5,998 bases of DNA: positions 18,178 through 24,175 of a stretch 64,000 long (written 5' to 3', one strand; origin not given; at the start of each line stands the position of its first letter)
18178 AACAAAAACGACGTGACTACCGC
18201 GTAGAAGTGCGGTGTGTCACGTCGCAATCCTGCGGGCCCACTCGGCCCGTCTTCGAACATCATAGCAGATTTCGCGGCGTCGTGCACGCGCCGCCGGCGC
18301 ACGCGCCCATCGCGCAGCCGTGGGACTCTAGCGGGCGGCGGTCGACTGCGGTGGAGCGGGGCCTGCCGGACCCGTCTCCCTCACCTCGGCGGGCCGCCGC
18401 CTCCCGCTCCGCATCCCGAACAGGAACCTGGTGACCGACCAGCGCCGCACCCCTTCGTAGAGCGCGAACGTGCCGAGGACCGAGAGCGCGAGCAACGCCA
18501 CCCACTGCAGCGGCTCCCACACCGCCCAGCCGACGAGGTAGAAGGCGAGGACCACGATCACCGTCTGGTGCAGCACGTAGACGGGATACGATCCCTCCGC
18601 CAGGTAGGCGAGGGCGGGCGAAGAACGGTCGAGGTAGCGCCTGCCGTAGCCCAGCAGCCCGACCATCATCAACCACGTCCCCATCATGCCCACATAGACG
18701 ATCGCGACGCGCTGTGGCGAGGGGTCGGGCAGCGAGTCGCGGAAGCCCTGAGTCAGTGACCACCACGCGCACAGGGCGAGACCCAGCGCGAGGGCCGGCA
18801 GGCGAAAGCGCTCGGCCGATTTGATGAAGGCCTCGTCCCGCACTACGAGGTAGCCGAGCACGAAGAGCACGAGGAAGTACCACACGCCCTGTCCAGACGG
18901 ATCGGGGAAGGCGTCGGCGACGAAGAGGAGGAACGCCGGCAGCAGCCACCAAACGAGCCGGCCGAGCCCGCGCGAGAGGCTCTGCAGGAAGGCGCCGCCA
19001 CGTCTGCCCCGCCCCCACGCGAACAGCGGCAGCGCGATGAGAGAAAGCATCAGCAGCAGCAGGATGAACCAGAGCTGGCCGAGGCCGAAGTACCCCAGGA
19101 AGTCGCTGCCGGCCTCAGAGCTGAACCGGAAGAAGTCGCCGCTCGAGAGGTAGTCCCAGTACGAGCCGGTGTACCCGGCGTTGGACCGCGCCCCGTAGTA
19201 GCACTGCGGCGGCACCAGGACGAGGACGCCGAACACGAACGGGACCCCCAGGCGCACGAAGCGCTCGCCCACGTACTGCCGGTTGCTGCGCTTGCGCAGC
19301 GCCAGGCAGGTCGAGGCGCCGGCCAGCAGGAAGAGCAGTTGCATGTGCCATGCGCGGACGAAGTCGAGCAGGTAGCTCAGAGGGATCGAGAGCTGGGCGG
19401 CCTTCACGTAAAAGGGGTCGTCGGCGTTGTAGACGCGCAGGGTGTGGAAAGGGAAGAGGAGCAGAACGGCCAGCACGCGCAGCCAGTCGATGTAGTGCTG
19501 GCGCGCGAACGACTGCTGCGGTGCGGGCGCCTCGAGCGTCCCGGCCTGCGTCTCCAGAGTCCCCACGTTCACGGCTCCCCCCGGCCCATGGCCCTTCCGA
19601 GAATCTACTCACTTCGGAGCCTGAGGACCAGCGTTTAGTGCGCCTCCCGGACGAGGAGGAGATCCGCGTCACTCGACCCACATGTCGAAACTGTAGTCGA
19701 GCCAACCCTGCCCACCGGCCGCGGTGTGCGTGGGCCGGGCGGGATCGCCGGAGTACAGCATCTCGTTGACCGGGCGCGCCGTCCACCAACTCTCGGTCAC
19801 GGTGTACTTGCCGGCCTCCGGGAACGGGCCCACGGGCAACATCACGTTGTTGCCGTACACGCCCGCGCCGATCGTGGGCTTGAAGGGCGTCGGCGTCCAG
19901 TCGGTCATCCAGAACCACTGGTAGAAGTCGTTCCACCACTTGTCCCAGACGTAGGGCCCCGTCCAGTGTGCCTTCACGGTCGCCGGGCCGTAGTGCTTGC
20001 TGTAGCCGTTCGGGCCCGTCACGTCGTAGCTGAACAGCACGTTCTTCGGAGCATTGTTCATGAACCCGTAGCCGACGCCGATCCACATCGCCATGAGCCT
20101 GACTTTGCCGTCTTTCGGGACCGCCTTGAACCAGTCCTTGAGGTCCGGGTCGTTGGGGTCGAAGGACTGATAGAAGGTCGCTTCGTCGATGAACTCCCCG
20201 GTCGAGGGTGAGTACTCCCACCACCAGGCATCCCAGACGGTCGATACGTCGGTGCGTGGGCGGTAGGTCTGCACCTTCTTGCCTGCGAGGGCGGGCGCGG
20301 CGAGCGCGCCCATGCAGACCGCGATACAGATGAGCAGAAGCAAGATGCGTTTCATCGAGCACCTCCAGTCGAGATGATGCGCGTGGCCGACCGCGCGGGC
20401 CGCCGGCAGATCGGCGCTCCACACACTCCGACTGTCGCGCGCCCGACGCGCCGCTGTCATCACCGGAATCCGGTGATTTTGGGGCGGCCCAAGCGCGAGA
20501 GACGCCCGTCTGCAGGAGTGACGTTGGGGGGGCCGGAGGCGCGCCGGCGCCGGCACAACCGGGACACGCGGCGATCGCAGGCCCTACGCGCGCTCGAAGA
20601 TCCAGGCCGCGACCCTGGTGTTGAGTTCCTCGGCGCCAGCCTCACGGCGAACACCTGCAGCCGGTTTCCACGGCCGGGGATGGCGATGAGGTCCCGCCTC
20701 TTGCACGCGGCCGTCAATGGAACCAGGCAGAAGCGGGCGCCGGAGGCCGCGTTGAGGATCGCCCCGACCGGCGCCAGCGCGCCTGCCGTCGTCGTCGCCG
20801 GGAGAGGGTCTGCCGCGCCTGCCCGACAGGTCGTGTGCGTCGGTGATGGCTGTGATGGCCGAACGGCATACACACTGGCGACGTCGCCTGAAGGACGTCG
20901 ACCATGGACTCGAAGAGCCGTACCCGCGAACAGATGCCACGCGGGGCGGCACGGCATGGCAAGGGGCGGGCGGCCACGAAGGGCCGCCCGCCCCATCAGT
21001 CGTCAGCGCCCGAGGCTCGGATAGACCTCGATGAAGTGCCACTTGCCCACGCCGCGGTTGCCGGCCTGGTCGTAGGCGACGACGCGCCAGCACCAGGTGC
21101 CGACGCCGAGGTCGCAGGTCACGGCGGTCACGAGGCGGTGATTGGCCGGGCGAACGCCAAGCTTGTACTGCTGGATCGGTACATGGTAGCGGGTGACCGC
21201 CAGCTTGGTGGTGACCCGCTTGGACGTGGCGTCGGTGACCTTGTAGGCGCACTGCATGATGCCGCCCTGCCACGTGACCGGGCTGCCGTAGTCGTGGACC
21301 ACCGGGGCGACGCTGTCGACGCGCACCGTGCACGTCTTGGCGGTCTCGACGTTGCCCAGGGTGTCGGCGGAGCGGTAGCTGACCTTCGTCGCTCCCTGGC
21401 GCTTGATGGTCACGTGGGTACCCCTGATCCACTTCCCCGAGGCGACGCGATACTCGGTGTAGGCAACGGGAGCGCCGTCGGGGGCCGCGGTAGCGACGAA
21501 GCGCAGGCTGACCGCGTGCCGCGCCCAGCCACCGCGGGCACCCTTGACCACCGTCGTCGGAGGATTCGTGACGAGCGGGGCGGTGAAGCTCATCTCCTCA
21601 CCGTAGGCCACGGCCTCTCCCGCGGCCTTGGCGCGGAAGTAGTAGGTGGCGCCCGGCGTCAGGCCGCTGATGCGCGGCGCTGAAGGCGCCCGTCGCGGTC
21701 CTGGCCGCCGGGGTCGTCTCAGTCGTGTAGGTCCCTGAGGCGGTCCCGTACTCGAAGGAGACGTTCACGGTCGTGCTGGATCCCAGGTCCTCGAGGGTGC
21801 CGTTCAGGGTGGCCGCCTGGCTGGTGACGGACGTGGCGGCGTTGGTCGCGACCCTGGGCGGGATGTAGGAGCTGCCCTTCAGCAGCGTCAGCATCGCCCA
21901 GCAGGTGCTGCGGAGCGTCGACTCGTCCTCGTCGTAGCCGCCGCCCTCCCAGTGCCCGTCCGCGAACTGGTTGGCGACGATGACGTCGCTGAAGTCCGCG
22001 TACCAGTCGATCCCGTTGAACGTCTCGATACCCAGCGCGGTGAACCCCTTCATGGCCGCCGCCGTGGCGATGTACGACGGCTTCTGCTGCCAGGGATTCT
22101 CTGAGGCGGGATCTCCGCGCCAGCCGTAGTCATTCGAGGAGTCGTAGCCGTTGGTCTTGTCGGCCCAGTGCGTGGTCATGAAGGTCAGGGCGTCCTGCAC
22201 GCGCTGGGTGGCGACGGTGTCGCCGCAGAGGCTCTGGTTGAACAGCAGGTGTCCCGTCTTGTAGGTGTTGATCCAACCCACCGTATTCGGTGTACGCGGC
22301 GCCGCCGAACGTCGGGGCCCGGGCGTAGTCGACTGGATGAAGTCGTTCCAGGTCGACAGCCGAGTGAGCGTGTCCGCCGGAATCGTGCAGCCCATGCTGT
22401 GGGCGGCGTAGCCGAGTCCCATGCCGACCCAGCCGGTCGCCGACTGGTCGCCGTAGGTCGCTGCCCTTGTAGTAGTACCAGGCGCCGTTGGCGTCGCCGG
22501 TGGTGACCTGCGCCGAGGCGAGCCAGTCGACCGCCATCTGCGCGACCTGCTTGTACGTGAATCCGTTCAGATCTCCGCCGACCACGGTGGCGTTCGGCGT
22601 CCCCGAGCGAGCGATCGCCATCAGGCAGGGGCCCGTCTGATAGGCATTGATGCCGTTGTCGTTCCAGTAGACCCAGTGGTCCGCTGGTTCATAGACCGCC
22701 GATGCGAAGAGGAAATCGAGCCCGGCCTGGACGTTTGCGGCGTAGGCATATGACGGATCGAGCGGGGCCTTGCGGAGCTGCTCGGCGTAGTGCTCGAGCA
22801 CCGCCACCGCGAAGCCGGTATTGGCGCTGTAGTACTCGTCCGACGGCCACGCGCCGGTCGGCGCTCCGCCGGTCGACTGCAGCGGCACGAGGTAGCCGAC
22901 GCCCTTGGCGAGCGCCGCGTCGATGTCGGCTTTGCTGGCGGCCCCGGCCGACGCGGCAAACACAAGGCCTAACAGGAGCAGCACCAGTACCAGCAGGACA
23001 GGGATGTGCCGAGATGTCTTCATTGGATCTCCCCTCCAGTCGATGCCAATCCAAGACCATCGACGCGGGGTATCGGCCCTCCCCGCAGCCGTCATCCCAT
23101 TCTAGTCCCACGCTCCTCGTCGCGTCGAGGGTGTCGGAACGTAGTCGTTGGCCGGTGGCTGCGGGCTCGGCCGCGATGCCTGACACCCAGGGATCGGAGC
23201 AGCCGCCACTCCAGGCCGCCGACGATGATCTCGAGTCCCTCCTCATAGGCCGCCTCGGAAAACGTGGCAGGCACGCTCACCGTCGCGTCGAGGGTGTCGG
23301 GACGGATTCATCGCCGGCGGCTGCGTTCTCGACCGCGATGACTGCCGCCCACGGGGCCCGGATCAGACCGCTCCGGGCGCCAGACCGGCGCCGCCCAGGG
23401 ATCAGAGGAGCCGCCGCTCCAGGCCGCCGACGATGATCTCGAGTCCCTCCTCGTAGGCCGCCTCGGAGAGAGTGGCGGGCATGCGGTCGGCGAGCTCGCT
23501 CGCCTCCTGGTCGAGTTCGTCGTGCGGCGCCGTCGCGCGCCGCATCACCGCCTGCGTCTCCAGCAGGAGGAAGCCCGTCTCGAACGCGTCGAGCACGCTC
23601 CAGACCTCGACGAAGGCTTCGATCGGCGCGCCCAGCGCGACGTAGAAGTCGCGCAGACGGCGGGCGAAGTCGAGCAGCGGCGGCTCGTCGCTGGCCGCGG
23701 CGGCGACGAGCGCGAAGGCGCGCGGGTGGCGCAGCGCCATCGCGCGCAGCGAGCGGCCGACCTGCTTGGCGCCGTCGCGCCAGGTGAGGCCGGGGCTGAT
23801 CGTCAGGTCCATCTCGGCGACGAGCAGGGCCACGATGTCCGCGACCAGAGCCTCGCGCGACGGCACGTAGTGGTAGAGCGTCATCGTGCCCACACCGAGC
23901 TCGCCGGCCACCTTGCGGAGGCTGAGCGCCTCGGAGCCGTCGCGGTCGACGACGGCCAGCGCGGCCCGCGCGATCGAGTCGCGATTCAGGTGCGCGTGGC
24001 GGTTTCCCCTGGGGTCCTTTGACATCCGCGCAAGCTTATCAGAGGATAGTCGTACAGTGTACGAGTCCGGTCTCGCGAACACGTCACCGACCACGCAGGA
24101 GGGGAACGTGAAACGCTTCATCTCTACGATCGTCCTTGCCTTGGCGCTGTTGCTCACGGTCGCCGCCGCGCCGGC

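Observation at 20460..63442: Orientation-locked palindrome block P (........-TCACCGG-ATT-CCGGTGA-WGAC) upstream of eight genes, including two outside the arrays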

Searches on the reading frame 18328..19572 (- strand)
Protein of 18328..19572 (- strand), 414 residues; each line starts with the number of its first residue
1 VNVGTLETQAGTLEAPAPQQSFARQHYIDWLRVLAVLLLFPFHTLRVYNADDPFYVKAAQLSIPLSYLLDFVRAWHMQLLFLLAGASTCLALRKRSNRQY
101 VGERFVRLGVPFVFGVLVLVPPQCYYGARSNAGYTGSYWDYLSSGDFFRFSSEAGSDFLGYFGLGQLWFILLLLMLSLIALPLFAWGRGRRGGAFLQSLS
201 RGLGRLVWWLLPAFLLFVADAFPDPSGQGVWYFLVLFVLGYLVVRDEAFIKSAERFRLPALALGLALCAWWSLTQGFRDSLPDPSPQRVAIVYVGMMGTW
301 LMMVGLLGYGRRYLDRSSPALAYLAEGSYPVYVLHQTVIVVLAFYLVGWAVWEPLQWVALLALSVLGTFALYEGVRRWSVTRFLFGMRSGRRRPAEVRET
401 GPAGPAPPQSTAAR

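Call 28: search_protein_families(library=pfam, proteins=[window:18328-19572:-], max_evalue=0.001)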
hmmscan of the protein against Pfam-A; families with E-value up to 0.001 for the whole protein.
window:18328-19572:- (414 aa): 1 family
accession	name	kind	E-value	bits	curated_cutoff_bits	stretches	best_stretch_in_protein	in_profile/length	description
PF01757.29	Acyl_transf_3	-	4.5e-33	115.1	31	1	26-372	2-325/326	Acyltransferase domain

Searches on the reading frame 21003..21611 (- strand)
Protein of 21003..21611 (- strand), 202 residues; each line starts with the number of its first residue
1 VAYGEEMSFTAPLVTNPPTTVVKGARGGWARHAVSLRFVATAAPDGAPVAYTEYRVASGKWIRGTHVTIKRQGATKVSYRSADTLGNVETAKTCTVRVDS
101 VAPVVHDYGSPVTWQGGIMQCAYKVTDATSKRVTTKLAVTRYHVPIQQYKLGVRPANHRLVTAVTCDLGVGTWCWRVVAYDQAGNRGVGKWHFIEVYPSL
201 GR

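Call 28: search_protein_families(library=pfam, proteins=[window:21003-21611:-], max_evalue=0.001)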
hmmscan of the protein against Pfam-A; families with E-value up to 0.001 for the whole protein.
window:21003-21611:- (202 aa): 0 families

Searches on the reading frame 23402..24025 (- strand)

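Call 28: search_protein_families(library=pfam, proteins=[window:23402-24025:-], max_evalue=0.001)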
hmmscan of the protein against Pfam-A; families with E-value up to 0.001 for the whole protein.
window:23402-24025:- (207 aa): 2 families
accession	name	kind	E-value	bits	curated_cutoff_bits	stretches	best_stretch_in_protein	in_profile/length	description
PF02909.22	TetR_C_1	-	1.3e-08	35.3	21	1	81-205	8-145/146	Tetracyclin repressor-like, C-terminal domain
PF00440.29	TetR_N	-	7e-07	29.4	24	1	19-63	2-46/47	Bacterial regulatory proteins, tetR family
